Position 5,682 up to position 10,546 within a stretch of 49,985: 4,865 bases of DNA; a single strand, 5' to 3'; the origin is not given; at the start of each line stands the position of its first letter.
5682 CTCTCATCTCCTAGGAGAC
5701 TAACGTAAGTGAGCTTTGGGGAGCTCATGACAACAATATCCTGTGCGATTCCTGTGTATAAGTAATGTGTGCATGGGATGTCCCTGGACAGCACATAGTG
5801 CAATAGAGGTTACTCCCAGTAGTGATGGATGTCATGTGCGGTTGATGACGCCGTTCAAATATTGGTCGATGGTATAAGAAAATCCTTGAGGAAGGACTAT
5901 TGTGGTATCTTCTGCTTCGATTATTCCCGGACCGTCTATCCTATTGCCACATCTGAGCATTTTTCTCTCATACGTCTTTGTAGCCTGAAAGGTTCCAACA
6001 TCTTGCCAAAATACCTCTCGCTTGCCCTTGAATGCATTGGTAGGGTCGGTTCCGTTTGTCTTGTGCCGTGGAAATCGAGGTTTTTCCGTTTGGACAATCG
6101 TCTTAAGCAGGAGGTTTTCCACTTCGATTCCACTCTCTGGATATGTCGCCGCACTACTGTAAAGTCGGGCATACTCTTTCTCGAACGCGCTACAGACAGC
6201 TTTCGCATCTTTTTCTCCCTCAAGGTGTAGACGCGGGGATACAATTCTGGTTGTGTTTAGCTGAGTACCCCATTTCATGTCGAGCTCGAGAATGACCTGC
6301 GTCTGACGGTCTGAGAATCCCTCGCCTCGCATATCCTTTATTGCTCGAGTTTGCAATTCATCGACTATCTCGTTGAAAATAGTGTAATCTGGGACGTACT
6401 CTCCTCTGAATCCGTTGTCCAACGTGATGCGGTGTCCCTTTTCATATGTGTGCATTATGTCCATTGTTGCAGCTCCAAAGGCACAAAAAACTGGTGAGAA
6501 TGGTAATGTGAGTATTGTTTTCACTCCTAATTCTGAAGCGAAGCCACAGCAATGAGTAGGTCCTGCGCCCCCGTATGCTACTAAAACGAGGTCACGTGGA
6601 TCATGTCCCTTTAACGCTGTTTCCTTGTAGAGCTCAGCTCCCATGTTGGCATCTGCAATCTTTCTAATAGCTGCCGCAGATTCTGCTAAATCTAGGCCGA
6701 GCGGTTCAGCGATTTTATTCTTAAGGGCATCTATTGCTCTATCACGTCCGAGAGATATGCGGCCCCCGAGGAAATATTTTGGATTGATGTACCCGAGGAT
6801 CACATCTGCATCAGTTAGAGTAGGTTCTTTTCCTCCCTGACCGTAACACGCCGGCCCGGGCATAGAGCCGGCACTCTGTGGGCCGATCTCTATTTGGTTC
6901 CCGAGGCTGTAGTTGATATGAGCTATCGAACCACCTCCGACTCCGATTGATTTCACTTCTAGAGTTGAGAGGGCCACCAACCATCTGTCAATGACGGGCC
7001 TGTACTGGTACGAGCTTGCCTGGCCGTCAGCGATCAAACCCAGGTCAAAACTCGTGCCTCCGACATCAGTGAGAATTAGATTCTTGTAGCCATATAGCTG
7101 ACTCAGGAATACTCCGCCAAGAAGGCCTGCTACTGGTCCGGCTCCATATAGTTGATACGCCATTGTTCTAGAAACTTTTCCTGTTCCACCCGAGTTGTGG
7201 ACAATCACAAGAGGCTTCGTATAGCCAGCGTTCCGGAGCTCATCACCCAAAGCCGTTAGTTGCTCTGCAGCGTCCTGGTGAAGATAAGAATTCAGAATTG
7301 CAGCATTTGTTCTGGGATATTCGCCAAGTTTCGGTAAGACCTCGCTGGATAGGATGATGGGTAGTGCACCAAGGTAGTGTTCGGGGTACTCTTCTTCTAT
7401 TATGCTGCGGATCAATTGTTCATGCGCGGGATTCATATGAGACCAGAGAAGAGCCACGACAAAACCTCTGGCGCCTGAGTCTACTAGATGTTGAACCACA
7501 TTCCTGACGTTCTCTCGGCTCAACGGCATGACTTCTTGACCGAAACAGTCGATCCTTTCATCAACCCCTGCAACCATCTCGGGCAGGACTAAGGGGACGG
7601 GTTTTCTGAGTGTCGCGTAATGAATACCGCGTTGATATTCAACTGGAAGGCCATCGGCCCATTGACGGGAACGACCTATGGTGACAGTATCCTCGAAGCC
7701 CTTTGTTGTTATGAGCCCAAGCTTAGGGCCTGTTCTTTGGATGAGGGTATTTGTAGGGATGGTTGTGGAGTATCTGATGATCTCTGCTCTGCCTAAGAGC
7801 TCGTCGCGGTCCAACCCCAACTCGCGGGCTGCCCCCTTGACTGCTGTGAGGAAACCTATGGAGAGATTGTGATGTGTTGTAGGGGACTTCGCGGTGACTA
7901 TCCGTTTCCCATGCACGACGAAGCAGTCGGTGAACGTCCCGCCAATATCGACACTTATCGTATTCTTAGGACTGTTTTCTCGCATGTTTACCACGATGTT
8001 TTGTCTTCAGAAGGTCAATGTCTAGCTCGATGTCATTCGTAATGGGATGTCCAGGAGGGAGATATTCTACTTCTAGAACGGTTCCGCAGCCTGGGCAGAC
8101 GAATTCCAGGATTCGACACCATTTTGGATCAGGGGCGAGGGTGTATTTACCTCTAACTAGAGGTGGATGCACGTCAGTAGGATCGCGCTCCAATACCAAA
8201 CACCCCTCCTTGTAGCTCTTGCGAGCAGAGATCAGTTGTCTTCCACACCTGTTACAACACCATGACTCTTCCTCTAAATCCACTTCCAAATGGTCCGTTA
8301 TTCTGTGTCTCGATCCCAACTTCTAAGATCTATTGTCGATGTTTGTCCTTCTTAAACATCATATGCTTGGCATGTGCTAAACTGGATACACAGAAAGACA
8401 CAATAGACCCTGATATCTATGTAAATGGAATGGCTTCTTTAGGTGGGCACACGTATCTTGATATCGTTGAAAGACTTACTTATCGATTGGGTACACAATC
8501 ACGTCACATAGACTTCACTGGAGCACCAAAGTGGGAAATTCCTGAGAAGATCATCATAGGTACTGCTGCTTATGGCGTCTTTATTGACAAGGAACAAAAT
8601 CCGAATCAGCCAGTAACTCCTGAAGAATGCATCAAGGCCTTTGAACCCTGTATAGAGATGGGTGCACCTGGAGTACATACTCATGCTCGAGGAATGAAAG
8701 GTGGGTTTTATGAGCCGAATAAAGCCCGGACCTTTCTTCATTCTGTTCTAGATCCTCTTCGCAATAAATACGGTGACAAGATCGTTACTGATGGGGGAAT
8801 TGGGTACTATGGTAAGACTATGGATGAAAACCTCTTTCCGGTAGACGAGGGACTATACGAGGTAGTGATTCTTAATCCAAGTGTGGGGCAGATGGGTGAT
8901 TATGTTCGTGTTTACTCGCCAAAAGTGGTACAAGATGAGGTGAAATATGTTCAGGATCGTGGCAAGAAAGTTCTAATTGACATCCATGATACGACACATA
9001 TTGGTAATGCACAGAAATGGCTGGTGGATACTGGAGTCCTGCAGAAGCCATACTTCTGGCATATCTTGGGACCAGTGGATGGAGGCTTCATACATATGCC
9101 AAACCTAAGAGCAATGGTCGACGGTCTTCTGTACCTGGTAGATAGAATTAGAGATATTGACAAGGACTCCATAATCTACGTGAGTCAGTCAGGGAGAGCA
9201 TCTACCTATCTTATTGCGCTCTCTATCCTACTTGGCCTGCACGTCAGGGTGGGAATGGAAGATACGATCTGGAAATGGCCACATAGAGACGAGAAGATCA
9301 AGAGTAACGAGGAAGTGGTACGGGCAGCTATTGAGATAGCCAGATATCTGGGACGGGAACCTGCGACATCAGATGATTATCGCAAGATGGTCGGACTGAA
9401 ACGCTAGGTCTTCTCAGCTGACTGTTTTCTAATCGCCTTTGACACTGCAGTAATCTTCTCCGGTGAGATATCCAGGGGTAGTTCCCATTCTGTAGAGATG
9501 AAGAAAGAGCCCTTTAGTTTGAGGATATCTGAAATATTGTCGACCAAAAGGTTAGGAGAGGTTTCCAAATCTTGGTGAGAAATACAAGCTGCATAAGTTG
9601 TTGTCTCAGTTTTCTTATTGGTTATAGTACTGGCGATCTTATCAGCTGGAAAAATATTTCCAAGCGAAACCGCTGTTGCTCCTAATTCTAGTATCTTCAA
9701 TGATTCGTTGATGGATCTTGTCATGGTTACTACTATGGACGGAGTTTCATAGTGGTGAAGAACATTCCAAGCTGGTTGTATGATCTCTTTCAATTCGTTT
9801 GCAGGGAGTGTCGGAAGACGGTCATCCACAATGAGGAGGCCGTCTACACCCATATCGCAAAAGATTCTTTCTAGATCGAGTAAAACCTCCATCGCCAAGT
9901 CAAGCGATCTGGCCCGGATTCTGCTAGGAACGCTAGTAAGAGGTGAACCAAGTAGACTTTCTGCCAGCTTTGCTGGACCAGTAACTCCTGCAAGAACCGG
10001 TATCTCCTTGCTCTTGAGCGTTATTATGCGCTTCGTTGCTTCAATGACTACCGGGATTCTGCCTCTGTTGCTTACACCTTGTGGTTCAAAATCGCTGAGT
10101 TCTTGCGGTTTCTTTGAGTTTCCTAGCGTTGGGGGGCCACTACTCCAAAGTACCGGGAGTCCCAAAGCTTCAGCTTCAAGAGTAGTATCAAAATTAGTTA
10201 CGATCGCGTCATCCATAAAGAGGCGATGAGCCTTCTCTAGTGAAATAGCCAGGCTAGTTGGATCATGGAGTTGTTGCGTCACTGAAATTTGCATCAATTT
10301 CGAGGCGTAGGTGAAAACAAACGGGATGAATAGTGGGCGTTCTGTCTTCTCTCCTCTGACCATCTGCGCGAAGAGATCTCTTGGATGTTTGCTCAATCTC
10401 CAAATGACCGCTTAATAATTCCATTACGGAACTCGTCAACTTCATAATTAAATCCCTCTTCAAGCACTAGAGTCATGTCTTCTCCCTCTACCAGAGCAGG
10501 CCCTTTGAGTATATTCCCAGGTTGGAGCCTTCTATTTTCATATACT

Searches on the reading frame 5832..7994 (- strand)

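Call 45: search_protein_families(library=pfam, proteins=[window:5832-7994:-], max_evalue=0.00001)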
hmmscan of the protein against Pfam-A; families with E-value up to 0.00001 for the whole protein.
window:5832-7994:- (720 aa): 3 families
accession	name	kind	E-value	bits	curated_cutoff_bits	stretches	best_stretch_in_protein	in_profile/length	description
PF01968.24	Hydantoinase_A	-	7.1e-71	239.2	22.9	1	228-516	1-290/291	Hydantoinase/oxoprolinase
PF05378.19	Hydant_A_N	-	7.3e-40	137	25.2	1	13-202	2-175/176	Hydantoinase/oxoprolinase N-terminal region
PF19278.4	Hydant_A_C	-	1.3e-39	136.1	21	1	540-712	14-185/193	Hydantoinase/oxoprolinase C-terminal domain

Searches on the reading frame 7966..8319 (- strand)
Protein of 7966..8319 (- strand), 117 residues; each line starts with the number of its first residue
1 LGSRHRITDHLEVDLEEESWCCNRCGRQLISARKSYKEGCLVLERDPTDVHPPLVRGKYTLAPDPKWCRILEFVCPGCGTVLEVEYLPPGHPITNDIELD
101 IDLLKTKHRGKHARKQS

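Call 45: search_protein_families(library=pfam, proteins=[window:7966-8319:-], max_evalue=0.00001)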
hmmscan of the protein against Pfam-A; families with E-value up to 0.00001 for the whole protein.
window:7966-8319:- (117 aa): 1 family
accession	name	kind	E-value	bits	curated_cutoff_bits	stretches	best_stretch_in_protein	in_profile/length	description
PF08882.16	Acetone_carb_G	-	1.6e-33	115.8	21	1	13-107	18-111/113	Acetone carboxylase gamma subunit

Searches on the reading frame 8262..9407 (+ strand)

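Call 45: search_protein_families(library=pfam, proteins=[window:8262-9407:+], max_evalue=0.00001)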
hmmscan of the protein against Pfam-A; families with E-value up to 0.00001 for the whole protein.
window:8262-9407:+ (381 aa): 1 family
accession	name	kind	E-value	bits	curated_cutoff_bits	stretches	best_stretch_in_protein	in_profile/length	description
PF05853.18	BKACE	-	1.2e-39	136.8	24.8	1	96-379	1-274/274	beta-keto acid cleavage enzyme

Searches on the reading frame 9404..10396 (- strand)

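Call 45: search_protein_families(library=pfam, proteins=[window:9404-10396:-], max_evalue=0.00001)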
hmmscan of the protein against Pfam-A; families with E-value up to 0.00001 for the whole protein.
window:9404-10396:- (330 aa): 1 family
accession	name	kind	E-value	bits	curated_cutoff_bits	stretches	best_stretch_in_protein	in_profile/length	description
PF01208.23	URO-D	-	8.9e-18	64.8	23.9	1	5-324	2-345/346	Uroporphyrinogen decarboxylase (URO-D)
